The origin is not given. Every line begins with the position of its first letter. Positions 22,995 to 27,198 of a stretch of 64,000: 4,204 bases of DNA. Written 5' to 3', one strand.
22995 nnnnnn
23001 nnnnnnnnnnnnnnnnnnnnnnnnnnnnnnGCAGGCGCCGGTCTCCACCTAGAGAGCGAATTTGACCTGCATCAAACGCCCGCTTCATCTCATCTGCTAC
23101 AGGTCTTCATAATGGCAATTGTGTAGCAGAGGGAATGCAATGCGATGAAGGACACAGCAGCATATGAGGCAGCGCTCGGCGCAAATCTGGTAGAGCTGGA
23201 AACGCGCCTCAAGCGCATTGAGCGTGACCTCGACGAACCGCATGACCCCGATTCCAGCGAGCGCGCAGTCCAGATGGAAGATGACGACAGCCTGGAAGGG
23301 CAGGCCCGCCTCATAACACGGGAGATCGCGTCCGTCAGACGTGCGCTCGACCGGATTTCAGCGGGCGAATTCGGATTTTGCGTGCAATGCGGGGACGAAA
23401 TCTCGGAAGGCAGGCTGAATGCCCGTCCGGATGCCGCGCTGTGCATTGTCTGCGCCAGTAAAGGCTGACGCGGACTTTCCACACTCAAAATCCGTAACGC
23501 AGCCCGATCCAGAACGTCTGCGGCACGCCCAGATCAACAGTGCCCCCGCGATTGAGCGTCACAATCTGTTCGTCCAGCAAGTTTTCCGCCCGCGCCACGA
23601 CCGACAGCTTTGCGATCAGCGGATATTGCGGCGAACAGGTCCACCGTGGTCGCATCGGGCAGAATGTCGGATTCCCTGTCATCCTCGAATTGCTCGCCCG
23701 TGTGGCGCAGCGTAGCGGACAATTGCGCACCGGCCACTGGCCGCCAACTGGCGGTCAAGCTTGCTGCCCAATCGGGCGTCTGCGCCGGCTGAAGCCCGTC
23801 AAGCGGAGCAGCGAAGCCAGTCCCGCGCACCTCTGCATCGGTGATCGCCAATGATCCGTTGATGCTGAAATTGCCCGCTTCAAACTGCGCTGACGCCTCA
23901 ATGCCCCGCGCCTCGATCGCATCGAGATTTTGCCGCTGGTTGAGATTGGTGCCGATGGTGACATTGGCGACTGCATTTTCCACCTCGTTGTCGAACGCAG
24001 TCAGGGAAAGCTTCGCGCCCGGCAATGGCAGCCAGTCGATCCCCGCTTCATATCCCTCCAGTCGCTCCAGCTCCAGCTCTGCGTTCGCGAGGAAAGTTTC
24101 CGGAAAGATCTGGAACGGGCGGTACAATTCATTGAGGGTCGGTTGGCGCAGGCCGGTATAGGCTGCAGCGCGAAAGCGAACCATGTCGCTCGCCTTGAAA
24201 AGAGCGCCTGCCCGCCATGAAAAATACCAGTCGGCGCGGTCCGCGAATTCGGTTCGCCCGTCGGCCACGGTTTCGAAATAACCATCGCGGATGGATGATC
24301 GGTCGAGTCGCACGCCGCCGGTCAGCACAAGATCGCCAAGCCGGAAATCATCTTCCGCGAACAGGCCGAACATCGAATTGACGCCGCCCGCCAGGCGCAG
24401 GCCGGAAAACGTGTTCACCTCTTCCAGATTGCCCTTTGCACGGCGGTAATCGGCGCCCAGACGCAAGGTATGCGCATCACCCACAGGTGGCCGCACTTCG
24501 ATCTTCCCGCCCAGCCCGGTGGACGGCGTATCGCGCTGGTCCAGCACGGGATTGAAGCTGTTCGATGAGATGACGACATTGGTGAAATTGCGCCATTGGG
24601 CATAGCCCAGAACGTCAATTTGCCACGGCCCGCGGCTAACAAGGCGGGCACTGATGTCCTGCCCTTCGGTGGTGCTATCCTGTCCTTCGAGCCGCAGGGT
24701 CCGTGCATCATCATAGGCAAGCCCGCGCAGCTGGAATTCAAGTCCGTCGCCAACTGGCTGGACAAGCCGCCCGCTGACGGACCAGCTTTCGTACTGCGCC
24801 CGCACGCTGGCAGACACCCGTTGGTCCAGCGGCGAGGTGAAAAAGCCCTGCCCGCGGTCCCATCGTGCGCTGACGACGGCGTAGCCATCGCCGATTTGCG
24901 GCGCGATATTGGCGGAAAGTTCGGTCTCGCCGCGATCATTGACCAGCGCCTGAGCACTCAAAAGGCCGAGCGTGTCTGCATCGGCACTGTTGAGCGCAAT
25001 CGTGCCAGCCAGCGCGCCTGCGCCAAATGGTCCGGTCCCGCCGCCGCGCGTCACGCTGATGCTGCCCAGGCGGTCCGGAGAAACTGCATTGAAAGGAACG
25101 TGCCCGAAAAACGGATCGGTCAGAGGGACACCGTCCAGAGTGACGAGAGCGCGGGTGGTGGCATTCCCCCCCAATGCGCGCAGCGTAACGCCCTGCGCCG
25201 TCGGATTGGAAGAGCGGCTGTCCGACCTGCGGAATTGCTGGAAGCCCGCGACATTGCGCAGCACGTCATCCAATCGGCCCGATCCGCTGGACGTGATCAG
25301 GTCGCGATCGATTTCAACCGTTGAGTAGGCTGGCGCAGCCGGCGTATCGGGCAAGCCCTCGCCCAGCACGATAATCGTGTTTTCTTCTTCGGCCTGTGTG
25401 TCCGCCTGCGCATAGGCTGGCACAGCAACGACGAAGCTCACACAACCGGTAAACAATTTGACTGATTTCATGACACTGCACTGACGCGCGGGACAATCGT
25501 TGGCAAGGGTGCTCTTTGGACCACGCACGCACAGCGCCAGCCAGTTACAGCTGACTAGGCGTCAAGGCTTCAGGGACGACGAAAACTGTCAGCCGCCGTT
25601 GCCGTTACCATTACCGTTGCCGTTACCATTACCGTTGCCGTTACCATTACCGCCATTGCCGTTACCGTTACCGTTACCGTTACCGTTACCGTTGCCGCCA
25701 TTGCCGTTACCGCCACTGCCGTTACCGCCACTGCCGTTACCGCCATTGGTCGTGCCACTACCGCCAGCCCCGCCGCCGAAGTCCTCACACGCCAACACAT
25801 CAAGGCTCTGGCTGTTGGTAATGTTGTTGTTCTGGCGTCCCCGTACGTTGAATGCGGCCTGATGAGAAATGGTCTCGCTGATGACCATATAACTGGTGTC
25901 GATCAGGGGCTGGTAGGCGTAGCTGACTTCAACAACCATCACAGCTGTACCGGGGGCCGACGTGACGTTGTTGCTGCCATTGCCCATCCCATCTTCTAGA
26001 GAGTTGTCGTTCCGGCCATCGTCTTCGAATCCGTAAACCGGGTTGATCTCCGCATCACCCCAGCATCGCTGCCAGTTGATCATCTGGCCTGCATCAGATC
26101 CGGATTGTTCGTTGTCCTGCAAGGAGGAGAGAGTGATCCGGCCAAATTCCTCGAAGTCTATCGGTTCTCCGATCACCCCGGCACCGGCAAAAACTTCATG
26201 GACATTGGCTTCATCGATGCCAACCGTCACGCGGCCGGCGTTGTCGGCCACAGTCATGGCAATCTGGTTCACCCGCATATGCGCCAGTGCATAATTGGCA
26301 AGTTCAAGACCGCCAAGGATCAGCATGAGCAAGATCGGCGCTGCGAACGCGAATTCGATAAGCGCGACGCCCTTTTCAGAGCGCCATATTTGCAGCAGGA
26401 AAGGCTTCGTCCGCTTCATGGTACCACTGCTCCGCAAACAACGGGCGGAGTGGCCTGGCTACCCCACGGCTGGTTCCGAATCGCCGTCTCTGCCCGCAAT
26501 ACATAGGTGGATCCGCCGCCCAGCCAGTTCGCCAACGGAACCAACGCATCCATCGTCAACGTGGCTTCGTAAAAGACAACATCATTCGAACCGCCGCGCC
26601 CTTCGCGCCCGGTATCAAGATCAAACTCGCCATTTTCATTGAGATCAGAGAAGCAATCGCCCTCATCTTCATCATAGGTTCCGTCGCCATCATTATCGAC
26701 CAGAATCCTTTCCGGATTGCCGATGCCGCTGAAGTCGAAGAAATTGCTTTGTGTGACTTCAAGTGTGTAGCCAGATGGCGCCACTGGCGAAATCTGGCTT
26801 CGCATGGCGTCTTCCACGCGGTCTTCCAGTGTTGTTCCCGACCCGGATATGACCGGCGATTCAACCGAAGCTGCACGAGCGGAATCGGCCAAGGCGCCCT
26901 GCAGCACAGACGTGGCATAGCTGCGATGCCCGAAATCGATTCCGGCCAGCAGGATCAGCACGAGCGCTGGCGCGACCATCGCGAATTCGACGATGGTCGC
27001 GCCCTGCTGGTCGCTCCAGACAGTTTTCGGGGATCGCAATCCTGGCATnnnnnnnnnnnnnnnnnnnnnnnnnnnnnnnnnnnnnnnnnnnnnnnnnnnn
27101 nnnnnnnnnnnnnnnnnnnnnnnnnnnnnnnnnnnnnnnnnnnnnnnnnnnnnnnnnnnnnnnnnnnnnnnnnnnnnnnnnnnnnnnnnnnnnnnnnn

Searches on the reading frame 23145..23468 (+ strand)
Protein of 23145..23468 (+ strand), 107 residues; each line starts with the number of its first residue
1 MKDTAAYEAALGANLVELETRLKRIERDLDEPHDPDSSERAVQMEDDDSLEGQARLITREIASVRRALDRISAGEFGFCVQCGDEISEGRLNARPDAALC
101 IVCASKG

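Call 85: search_protein_families(library=pfam, proteins=[window:23145-23468:+], max_evalue=5)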
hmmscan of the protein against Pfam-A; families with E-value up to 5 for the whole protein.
window:23145-23468:+ (107 aa): 4 families
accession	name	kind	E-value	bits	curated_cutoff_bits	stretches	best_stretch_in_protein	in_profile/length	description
PF21173.2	DksA-like_N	-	3e-13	50.1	27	1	7-71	1-65/65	DnaK suppressor protein-like, N-terminal domain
PF01258.23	zf-dskA_traR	-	1.7e-11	44.3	24.9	1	74-106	1-33/36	Prokaryotic dksA/traR C4-type zinc finger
PF00672.30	HAMP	-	0.0066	17.2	25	1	54-76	3-25/53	HAMP domain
PF13240.11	Zn_Ribbon_1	-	0.13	12.6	25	1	78-89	1-12/23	zinc-ribbon domain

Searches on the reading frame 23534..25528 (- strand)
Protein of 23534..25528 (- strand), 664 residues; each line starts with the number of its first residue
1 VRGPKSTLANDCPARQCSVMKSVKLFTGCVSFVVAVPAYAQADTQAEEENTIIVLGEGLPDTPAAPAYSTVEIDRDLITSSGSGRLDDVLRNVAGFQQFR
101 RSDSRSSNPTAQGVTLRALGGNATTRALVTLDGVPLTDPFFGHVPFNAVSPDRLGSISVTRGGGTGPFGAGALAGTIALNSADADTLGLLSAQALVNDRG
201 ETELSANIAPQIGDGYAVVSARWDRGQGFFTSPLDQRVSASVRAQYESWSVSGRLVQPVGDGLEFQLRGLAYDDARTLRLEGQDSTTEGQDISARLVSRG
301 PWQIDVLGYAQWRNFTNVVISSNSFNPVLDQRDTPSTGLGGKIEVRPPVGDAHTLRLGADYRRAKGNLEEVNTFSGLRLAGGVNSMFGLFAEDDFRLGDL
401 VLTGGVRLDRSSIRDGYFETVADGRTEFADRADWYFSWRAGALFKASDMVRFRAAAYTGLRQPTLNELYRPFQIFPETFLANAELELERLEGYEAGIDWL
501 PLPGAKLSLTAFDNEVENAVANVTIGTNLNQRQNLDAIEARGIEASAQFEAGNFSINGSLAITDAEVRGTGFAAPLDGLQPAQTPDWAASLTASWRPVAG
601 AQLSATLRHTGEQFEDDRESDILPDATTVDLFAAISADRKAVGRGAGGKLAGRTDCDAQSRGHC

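Call 5: search_protein_families(library=pfam, proteins=[window:23534-25528:-])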
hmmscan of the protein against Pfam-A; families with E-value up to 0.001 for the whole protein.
window:23534-25528:- (664 aa): 2 families
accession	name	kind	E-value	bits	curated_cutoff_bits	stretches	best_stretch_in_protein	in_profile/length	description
PF00593.30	TonB_dep_Rec_b-barrel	-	8e-41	141.7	27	1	248-634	60-420/436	TonB dependent receptor-like, beta-barrel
PF07715.20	Plug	-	2.8e-15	57.2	23.9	1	69-176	8-107/107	TonB-dependent Receptor Plug Domain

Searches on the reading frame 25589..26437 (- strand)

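Call 5: search_protein_families(library=pfam, proteins=[window:25589-26437:-])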
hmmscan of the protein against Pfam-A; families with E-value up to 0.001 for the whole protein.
window:25589-26437:- (282 aa): 1 family
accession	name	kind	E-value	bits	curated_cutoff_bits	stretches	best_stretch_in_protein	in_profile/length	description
PF07811.17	TadE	-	3.7e-08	33.8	22.9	1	23-64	1-42/43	TadE-like protein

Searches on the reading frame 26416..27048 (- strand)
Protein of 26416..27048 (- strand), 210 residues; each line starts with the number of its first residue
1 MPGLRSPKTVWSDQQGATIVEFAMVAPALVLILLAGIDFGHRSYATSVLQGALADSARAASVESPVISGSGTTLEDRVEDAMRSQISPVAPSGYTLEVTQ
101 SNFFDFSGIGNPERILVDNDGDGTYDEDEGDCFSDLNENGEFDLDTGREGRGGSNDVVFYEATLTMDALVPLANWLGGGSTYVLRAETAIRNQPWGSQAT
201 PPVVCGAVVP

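Call 5: search_protein_families(library=pfam, proteins=[window:26416-27048:-])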
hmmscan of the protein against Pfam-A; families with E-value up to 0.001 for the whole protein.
window:26416-27048:- (210 aa): 1 family
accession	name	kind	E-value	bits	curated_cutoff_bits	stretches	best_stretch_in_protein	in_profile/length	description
PF07811.17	TadE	-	1e-11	45.2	22.9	1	16-58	1-43/43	TadE-like protein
